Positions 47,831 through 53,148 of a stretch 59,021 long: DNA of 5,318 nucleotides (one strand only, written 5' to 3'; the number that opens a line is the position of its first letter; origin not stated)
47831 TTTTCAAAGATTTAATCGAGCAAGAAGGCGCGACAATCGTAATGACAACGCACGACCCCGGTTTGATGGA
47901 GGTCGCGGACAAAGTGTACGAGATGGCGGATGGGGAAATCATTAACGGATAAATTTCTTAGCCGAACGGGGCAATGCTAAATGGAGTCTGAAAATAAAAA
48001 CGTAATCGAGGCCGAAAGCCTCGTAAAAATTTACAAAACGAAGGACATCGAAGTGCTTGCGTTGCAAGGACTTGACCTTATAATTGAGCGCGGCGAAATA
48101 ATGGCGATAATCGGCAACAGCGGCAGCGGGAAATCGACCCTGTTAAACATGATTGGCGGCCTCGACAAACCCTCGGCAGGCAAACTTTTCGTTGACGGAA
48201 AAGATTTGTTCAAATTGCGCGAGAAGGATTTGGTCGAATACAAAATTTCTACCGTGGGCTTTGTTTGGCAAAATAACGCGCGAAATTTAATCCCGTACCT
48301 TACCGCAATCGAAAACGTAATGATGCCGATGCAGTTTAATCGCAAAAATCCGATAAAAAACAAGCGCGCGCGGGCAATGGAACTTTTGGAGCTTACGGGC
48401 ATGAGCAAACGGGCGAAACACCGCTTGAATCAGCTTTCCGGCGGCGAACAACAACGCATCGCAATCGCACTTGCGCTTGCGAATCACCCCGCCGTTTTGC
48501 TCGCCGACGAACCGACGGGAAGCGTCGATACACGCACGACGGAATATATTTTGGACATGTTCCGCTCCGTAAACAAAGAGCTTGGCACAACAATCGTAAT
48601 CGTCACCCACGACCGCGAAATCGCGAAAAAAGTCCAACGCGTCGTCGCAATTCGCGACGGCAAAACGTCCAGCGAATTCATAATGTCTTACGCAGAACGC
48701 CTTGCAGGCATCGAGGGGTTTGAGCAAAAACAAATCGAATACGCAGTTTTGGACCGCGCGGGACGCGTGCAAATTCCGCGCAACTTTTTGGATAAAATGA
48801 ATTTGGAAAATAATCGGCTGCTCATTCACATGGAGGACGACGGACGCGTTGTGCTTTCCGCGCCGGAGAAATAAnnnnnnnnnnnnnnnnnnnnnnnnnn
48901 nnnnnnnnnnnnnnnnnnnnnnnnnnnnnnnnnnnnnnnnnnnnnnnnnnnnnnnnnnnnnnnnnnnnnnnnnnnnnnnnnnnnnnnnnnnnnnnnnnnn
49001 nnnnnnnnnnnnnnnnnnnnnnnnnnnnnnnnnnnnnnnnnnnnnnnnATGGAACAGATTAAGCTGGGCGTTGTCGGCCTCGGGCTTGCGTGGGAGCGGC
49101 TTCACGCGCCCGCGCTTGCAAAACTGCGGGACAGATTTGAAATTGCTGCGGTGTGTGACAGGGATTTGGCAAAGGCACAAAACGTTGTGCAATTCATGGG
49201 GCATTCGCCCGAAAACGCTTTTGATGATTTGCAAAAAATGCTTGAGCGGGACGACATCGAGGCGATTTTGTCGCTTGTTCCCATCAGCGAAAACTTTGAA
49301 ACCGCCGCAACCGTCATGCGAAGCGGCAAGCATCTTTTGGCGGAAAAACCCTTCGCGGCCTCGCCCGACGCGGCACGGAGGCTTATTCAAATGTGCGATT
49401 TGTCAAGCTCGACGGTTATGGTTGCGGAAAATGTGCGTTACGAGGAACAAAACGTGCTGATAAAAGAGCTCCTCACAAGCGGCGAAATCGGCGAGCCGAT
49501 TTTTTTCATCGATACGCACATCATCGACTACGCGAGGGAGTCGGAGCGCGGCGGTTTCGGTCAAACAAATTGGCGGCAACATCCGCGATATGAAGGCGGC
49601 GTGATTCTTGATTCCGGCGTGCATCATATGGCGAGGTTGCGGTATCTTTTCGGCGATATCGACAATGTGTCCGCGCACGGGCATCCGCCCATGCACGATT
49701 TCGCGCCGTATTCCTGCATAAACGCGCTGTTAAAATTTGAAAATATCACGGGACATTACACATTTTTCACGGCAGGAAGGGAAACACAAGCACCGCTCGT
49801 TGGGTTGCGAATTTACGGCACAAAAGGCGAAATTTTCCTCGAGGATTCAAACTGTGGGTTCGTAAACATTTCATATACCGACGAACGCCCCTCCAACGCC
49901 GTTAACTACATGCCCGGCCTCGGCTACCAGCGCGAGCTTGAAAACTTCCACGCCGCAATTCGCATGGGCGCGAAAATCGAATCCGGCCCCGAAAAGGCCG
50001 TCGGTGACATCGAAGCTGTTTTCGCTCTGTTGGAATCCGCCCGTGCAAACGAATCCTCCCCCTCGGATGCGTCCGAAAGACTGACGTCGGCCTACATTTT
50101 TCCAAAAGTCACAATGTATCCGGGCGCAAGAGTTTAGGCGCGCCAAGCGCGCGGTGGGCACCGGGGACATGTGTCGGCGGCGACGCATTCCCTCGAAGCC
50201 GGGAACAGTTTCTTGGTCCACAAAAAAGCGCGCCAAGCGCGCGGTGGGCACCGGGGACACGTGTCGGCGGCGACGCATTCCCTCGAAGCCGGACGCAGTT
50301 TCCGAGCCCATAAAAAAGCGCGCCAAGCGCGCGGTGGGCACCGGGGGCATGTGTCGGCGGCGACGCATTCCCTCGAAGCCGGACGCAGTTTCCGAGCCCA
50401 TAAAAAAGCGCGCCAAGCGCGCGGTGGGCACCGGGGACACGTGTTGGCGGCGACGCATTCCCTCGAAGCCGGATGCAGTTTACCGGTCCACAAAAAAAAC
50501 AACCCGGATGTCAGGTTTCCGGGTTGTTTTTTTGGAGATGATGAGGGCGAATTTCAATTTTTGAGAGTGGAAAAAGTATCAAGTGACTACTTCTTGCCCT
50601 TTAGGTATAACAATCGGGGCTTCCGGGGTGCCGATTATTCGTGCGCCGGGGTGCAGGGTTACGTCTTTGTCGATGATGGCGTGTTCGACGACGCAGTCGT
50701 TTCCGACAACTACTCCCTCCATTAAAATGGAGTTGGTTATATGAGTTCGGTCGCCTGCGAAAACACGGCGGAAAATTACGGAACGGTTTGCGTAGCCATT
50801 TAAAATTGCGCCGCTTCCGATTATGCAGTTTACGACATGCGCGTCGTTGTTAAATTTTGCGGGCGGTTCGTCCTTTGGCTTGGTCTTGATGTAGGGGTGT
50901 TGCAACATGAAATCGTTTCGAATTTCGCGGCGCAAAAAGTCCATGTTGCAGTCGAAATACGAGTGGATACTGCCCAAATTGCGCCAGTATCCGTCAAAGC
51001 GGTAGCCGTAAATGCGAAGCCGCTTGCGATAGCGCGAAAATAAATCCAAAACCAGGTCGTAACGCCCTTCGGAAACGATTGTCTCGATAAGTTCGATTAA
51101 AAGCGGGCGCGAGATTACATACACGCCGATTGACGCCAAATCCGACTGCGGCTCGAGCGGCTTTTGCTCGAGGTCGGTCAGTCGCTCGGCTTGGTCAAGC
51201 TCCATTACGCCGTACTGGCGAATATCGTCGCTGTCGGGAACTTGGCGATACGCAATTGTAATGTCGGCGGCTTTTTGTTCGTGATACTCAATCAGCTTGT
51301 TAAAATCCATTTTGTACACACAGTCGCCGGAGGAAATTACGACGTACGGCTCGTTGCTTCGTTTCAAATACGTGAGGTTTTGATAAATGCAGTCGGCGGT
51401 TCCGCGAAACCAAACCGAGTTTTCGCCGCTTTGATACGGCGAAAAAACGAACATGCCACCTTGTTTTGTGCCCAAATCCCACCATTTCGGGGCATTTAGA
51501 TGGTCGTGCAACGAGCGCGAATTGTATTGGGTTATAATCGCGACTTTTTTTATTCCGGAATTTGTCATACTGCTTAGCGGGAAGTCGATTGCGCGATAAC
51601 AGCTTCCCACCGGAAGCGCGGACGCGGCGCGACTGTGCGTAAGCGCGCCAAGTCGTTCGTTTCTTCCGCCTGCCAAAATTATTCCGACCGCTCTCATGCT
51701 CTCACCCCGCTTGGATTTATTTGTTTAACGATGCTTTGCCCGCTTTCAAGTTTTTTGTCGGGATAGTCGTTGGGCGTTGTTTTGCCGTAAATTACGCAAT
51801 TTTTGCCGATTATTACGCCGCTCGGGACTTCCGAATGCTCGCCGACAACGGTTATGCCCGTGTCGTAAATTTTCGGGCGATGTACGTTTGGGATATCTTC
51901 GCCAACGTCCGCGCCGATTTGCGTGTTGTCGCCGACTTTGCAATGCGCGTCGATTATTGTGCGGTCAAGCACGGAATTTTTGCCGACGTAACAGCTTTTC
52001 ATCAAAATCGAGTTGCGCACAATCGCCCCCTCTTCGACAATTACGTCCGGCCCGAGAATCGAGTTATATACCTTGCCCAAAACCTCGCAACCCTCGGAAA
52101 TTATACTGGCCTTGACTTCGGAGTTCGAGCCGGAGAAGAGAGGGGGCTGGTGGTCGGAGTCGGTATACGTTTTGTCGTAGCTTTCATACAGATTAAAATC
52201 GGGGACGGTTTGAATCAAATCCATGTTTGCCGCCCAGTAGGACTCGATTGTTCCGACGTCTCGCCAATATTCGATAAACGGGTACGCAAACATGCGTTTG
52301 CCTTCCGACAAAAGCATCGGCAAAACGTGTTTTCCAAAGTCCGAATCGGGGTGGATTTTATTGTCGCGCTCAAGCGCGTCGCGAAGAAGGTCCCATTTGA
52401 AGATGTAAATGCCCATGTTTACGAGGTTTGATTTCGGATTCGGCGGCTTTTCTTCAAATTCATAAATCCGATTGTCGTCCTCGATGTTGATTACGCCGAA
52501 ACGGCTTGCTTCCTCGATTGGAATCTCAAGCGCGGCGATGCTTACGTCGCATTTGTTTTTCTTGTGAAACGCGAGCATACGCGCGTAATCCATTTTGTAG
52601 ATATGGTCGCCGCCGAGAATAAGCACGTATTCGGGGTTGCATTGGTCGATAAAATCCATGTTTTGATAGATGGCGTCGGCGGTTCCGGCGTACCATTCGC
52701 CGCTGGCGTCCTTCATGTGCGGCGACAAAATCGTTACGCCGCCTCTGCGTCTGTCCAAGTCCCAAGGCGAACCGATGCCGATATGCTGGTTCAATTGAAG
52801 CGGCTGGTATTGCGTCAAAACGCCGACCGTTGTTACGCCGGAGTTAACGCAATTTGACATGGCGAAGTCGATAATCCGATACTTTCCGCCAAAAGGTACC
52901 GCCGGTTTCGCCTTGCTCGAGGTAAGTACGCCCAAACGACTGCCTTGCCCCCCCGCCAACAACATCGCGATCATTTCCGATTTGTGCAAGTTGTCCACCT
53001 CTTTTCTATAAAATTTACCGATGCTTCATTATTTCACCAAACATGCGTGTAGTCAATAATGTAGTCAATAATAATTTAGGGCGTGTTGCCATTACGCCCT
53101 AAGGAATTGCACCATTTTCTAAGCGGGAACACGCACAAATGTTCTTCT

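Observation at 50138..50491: R90: a ~90-bp GC-rich, palindrome-headed repeat family with at least 13 copies in 59 kb and a codon-multiple period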

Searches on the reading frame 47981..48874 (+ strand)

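Call 62: search_protein_families(library=pfam, proteins=[window:47981-48874:+], max_evalue=0.0001)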
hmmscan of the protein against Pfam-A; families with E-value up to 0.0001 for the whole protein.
window:47981-48874:+ (297 aa): 3 families
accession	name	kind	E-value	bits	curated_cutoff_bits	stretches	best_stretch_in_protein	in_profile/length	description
PF00005.33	ABC_tran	-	4.8e-32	111.9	25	1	28-179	1-136/137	ABC transporter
PF02463.25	SMC_N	-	1.1e-07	31.9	40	1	39-226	25-213/220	RecF/RecN/SMC N terminal domain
PF13304.12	AAA_21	-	2.5e-07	31.5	27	0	113-211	205-299/304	AAA domain, putative AbiEii toxin, Type IV TA system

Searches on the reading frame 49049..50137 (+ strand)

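Call 13: search_protein_families(library=pfam, proteins=[window:49049-50137:+])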
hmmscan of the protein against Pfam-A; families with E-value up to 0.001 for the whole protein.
window:49049-50137:+ (362 aa): 3 families
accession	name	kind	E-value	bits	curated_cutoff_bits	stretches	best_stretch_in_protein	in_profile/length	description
PF01408.29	GFO_IDH_MocA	-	1.4e-20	74.6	24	1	4-126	1-119/120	Oxidoreductase family, NAD-binding Rossmann fold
PF22725.1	GFO_IDH_MocA_C3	-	2.5e-17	63.5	27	1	138-262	4-123/124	GFO/IDH/MocA C-terminal domain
PF02894.22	GFO_IDH_MocA_C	-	6.3e-17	62.5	22.9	1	139-334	1-213/218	Oxidoreductase family, C-terminal alpha/beta domain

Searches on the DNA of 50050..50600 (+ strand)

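Call 7: search_rna_families(source=window, start=50050, end=50600, threshold=evalue, max_evalue=10)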
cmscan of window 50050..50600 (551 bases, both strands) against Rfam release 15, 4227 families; matches with E-value up to 10: 14.
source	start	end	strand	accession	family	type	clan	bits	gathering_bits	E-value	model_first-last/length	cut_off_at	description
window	50335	50531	+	RF02901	AaHKsRNA41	Gene; sRNA;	-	22.8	97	0.0043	1-187/187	no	Aggregatibacter sRNA 41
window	50492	50589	-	RF02449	ncr1015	Gene; sRNA;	-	21.9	60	1.2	1-121/121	no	Bacillus sRNA ncr1015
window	50440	50541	+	RF00121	MicC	Gene; sRNA;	-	21.1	90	1.1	1-123/123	no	MicC RNA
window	50492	50535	-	RF04157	MIR9486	Gene; miRNA;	-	18.3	100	0.56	1-119/119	no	MIR9486 microRNA precursor family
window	50491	50534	+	RF04157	MIR9486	Gene; miRNA;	-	18.3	100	0.58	1-119/119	no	MIR9486 microRNA precursor family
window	50491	50535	+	RF03664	MIR6288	Gene; miRNA;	-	17.5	74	1.3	1-92/92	no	MIR6288 microRNA precursor family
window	50169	50291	+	RF00483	IRES_IGF2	Cis-reg; IRES;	-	16.5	70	0.37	1-121/121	no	Insulin-like growth factor II IRES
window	50490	50536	-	RF03664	MIR6288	Gene; miRNA;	-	16.5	74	2.4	1-92/92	no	MIR6288 microRNA precursor family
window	50467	50562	+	RF01770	rimP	Cis-reg; leader;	-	15.2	47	9.9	1-102/102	no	Gammaprotebacteria rimP leader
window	50254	50373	+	RF04104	MIR918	Gene; miRNA;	-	14.4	268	5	1-265/265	no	MIR918 microRNA precursor family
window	50247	50380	-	RF04104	MIR918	Gene; miRNA;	-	13.1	268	9.5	1-265/265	no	MIR918 microRNA precursor family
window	50236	50400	+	RF02357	RNaseP-T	Gene; ribozyme;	CL00002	11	60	6.2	1-208/208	no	RNaseP truncated form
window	50488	50600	+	RF00090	SNORA74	Gene; snRNA; snoRNA; HACA-box;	CL00043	10.5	71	3.4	1-183/201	3'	Small nucleolar RNA SNORA74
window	50534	50548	+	RF01152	sR1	Gene; snRNA; snoRNA; CD-box;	-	10.5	45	3.8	1-57/57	no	Small nucleolar RNA sR1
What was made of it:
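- On Any Rfam RNA family: No meaningful sub-threshold hit falls on the array (call 7).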

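Call 64: search_dna_similar(query=window:50138-50497:+, collection=plasmids, mode=distant, max_evalue=0.001)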
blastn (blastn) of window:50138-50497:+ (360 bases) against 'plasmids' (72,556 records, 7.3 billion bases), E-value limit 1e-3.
No match.

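Call 65: search_dna_similar(query=window:50138-50497:+, collection=phages, mode=distant, max_evalue=0.001)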
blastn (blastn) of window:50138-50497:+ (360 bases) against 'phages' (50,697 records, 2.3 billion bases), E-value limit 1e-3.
No match.
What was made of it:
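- Tried and rejected: blastn against plasmid and phage collections: nothing (calls 64, 65).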

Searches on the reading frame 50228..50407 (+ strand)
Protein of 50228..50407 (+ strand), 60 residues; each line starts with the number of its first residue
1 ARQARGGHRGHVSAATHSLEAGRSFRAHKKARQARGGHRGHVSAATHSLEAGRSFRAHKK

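Call 95: find_homologous_proteins(query=A6, max_evalue=1)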
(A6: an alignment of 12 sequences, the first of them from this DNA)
Query A6 (12 sequences) (60 aa, profile of the alignment): 47 proteins with E <= 1 among 56 candidates.
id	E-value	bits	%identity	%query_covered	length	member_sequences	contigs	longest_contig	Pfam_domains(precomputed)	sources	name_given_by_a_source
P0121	3.5e-41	157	74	95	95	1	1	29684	-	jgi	-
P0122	9.9e-29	117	77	100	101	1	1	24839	-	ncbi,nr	ncbi:MAG: hypothetical protein FWF77_08705 [Defluviitaleaceae bacterium]|nr:hypothetical protein [De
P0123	1.5e-27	113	65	92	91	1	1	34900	-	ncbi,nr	ncbi:MAG: hypothetical protein FWF77_09700 [Defluviitaleaceae bacterium]|nr:hypothetical protein [De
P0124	6.1e-25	105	77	100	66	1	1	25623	-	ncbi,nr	ncbi:MAG: hypothetical protein FWF77_08930, partial [Defluviitaleaceae bacterium]|nr:hypothetical pr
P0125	2.1e-23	100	70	100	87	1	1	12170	-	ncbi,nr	ncbi:MAG: hypothetical protein FWF77_04980 [Defluviitaleaceae bacterium]|nr:hypothetical protein [De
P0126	4.9e-22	95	73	100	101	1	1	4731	-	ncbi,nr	ncbi:MAG: hypothetical protein FWF77_01085, partial [Defluviitaleaceae bacterium]|nr:hypothetical pr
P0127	5.1e-22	95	75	100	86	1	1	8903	-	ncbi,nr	ncbi:MAG: hypothetical protein FWF77_03865, partial [Defluviitaleaceae bacterium]|nr:hypothetical pr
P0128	5.6e-18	82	73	82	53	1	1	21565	-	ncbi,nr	ncbi:MAG: hypothetical protein FWF77_07350 [Defluviitaleaceae bacterium]|nr:hypothetical protein [De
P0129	6.2e-17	79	80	82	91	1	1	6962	-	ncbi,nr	ncbi:MAG: hypothetical protein FWF77_02295 [Defluviitaleaceae bacterium]|nr:hypothetical protein [De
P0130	1.0e-16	78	76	82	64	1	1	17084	-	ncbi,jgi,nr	ncbi:MAG: hypothetical protein FWF77_06135 [Defluviitaleaceae bacterium]|nr:hypothetical protein [De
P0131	1.7e-16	78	76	82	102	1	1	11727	-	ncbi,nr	ncbi:MAG: hypothetical protein FWF77_04825 [Defluviitaleaceae bacterium]|nr:hypothetical protein [De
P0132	3.9e-16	76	75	73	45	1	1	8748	-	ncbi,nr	ncbi:MAG: hypothetical protein FWF77_03695 [Defluviitaleaceae bacterium]|nr:hypothetical protein [De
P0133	4.4e-16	76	71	82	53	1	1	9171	-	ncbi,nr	ncbi:MAG: hypothetical protein FWF77_04090 [Defluviitaleaceae bacterium]|nr:hypothetical protein [De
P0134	7.4e-16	76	69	82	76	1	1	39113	-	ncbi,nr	ncbi:MAG: hypothetical protein FWF77_10255 [Defluviitaleaceae bacterium]|nr:hypothetical protein [De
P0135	7.9e-16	75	80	77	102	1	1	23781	-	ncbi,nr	ncbi:MAG: hypothetical protein FWF77_08210, partial [Defluviitaleaceae bacterium]|nr:hypothetical pr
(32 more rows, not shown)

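Call 99: find_encoding_contigs(protein=P0134, flank=10000, max_places=2)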
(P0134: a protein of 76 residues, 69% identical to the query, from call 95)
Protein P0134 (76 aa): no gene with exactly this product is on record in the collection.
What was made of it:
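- Tried and rejected: find_encoding_contigs for P0134: not on record (call 99).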

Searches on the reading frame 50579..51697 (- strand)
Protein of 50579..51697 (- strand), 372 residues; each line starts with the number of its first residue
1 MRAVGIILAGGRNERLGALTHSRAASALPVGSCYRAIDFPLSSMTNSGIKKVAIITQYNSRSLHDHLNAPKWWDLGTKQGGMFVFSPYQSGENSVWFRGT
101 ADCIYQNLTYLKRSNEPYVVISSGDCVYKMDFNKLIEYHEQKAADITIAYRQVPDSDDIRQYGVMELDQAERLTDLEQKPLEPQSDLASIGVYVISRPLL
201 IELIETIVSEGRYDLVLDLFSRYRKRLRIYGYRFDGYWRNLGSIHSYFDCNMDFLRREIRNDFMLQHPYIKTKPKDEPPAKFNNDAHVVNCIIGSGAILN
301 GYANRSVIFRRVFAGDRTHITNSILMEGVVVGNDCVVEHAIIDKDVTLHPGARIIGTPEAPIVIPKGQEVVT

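Call 14: search_protein_families(library=pfam, proteins=[window:50579-51697:-])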
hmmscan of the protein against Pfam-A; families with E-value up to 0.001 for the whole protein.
window:50579-51697:- (372 aa): 5 families
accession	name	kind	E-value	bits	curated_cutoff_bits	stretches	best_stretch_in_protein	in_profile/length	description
PF00483.29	NTP_transferase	-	5.9e-42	144.4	21.2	1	5-255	2-243/245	Nucleotidyl transferase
PF24894.1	Hexapep_GlmU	-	2.3e-14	53.8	23.3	1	278-354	1-83/104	GlmU-like, C-terminal hexapeptide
PF25084.1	LbH_EIF2B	-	1.4e-08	35.1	54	1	290-354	21-87/105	EIF2B subunit epsilon LbH domain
PF25247.1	LbH_GLGC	-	4.2e-06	27.2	27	0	278-326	4-52/135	GLGC left-handed parallel beta-helix domain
PF00132.30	Hexapep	-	0.00064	19.8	27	0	323-356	2-36/36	Bacterial transferase hexapeptide (six repeats)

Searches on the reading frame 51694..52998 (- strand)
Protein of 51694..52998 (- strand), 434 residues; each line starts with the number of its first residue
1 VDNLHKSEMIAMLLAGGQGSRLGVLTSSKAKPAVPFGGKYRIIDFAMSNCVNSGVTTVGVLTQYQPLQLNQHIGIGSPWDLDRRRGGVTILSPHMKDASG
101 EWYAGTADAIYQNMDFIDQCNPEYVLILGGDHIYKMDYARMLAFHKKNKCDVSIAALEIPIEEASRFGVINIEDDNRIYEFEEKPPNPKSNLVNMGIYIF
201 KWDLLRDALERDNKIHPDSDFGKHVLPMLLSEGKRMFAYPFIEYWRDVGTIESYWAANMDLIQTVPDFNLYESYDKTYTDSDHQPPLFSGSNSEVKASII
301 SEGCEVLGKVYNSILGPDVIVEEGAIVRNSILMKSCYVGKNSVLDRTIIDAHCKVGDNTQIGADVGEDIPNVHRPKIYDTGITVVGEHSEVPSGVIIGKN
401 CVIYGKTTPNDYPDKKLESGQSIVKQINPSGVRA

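Call 14: search_protein_families(library=pfam, proteins=[window:51694-52998:-])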
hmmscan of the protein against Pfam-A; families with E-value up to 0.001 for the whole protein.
window:51694-52998:- (434 aa): 8 families
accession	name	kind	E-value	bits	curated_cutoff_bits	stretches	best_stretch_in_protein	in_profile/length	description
PF00483.29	NTP_transferase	-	1.5e-64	218.4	21.2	1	11-262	2-243/245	Nucleotidyl transferase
PF24894.1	Hexapep_GlmU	-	1.9e-18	66.9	23.3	1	291-385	12-104/104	GlmU-like, C-terminal hexapeptide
PF25247.1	LbH_GLGC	-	4.2e-09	36.9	27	1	291-335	9-54/135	GLGC left-handed parallel beta-helix domain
PF00132.30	Hexapep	-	6.7e-08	32.4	27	0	336-365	2-32/36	Bacterial transferase hexapeptide (six repeats)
PF25084.1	LbH_EIF2B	-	9.4e-08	32.5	54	1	290-361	31-105/105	EIF2B subunit epsilon LbH domain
PF07959.18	Fucose_pyrophosphorylase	-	6.9e-06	25.7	34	0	305-358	282-338/418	Fucose pyrophosphorylase domain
PF12804.13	NTP_transf_3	-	2.8e-05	24.8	27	1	11-155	1-121/160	MobA-like NTP transferase domain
PF25087.1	GMPPB_C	-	5.1e-05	23.4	39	1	311-386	21-96/110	GMPPB C-terminal domain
